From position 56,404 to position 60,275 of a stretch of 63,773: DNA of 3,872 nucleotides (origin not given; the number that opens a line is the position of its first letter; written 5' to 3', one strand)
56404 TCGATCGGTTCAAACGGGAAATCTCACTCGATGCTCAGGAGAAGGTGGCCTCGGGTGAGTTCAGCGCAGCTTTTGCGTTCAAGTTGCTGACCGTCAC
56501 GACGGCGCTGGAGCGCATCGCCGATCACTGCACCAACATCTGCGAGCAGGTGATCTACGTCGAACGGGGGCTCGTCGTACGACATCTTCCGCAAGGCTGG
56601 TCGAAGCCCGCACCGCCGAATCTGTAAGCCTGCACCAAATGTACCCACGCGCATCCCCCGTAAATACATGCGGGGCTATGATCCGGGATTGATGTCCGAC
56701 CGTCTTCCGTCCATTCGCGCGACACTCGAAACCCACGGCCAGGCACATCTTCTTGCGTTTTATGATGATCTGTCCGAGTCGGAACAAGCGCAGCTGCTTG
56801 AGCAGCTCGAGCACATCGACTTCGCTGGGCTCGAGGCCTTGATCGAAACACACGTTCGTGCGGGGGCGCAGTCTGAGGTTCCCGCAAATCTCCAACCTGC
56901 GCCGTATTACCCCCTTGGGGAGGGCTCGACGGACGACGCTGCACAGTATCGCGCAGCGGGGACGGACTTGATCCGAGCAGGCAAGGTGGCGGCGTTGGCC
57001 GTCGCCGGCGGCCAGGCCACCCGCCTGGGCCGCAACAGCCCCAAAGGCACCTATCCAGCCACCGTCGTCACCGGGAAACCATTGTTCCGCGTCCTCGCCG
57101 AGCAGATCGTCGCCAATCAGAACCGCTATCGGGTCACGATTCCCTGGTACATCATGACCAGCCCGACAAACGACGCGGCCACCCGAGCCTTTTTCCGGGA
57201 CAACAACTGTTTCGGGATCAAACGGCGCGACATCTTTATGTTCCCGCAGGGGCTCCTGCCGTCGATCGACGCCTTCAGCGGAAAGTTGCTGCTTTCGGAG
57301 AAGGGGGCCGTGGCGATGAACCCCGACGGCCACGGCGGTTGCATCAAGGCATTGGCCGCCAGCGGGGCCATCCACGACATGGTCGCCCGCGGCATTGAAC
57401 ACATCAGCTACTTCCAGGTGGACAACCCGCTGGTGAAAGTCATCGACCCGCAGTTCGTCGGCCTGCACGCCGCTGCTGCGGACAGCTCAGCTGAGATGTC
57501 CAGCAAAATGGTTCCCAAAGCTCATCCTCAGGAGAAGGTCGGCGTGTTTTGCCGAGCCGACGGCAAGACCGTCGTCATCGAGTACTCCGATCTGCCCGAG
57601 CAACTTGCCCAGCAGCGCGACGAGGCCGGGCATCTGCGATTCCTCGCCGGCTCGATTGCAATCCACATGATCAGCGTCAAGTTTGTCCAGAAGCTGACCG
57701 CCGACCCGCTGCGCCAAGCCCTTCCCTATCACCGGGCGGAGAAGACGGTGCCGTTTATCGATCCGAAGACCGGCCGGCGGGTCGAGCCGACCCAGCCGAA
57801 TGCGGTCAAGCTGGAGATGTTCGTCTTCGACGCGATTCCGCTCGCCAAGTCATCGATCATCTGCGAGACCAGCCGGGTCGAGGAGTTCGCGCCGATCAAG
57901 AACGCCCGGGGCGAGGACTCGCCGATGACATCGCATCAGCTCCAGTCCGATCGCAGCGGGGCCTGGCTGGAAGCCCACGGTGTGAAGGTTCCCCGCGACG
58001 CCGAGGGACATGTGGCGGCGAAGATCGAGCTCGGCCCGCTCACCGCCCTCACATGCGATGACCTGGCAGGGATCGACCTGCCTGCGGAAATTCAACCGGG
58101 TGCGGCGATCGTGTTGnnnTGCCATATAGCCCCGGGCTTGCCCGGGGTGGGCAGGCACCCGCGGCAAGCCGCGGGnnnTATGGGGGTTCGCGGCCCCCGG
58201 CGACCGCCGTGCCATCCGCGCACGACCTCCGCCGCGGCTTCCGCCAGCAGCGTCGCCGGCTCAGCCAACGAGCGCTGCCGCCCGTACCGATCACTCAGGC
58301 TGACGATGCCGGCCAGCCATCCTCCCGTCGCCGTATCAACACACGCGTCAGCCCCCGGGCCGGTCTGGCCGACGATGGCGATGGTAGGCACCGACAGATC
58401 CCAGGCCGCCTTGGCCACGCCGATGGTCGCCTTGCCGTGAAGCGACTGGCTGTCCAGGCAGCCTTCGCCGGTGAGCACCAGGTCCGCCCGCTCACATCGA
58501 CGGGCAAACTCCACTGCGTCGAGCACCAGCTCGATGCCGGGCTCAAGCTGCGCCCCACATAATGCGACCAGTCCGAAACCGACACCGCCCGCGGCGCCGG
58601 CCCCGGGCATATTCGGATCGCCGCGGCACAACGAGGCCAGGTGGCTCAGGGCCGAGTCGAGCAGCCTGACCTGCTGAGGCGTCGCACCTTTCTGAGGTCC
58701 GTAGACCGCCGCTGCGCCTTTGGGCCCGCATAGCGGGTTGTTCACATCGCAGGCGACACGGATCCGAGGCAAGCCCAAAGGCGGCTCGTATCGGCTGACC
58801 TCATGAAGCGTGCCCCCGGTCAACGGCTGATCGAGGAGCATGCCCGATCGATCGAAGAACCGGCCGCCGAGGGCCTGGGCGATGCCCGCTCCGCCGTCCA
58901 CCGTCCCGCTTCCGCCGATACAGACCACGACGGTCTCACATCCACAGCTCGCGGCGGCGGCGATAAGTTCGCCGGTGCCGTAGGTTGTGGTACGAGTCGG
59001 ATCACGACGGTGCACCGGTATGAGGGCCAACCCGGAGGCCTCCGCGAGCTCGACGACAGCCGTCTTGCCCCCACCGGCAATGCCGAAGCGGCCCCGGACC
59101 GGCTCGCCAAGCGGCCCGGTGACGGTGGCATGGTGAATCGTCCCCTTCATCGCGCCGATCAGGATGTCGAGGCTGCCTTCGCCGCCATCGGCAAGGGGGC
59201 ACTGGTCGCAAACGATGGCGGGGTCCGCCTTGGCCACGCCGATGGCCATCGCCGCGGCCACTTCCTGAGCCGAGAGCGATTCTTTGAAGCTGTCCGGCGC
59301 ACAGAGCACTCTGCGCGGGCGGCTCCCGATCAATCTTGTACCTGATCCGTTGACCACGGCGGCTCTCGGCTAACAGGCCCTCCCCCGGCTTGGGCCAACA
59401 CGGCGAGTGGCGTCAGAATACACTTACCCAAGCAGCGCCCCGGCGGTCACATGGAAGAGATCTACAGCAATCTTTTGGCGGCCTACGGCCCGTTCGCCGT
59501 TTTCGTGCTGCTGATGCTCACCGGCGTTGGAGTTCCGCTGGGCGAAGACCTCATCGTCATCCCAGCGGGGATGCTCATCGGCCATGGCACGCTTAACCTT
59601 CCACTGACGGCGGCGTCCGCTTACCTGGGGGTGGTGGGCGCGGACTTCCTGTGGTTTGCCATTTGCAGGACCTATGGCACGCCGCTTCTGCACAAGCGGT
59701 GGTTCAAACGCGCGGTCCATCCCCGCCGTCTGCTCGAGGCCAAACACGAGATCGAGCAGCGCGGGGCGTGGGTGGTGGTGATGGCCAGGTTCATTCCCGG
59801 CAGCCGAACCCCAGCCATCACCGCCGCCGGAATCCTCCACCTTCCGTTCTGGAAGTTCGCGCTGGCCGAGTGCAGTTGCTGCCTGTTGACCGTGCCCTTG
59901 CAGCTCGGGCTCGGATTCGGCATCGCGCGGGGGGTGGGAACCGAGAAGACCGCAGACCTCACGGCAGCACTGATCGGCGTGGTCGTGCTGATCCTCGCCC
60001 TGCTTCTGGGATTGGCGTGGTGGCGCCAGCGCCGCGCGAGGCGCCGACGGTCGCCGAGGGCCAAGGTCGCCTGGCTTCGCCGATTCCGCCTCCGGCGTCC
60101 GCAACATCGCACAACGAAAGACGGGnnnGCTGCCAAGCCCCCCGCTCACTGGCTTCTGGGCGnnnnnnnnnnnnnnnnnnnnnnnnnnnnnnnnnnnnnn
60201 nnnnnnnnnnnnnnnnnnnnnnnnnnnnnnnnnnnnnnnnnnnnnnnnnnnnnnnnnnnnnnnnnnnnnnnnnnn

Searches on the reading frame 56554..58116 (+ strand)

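Call 32: search_protein_families(library=pfam, proteins=[window:56554-58116:+], max_evalue=0.001)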
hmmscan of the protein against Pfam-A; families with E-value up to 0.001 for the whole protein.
window:56554-58116:+ (521 aa): 1 family
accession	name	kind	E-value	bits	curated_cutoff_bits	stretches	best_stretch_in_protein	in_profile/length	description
PF01704.24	UDPGP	-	7e-36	124.2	22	1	143-452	52-339/413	UTP--glucose-1-phosphate uridylyltransferase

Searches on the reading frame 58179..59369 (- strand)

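Call 32: search_protein_families(library=pfam, proteins=[window:58179-59369:-], max_evalue=0.001)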
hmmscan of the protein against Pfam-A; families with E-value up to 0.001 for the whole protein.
window:58179-59369:- (397 aa): 1 family
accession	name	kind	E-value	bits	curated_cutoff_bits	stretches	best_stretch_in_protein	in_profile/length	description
PF02595.20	Gly_kinase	-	1.1e-122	410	23.3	1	21-386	1-371/372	Glycerate kinase family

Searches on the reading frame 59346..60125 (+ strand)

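Call 32: search_protein_families(library=pfam, proteins=[window:59346-60125:+], max_evalue=0.001)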
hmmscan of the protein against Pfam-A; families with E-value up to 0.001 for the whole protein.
window:59346-60125:+ (260 aa): 1 family
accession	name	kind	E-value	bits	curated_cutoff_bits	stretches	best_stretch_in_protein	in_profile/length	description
PF09335.16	VTT_dom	-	1.9e-14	54.6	33.9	1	68-186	4-117/123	VTT domain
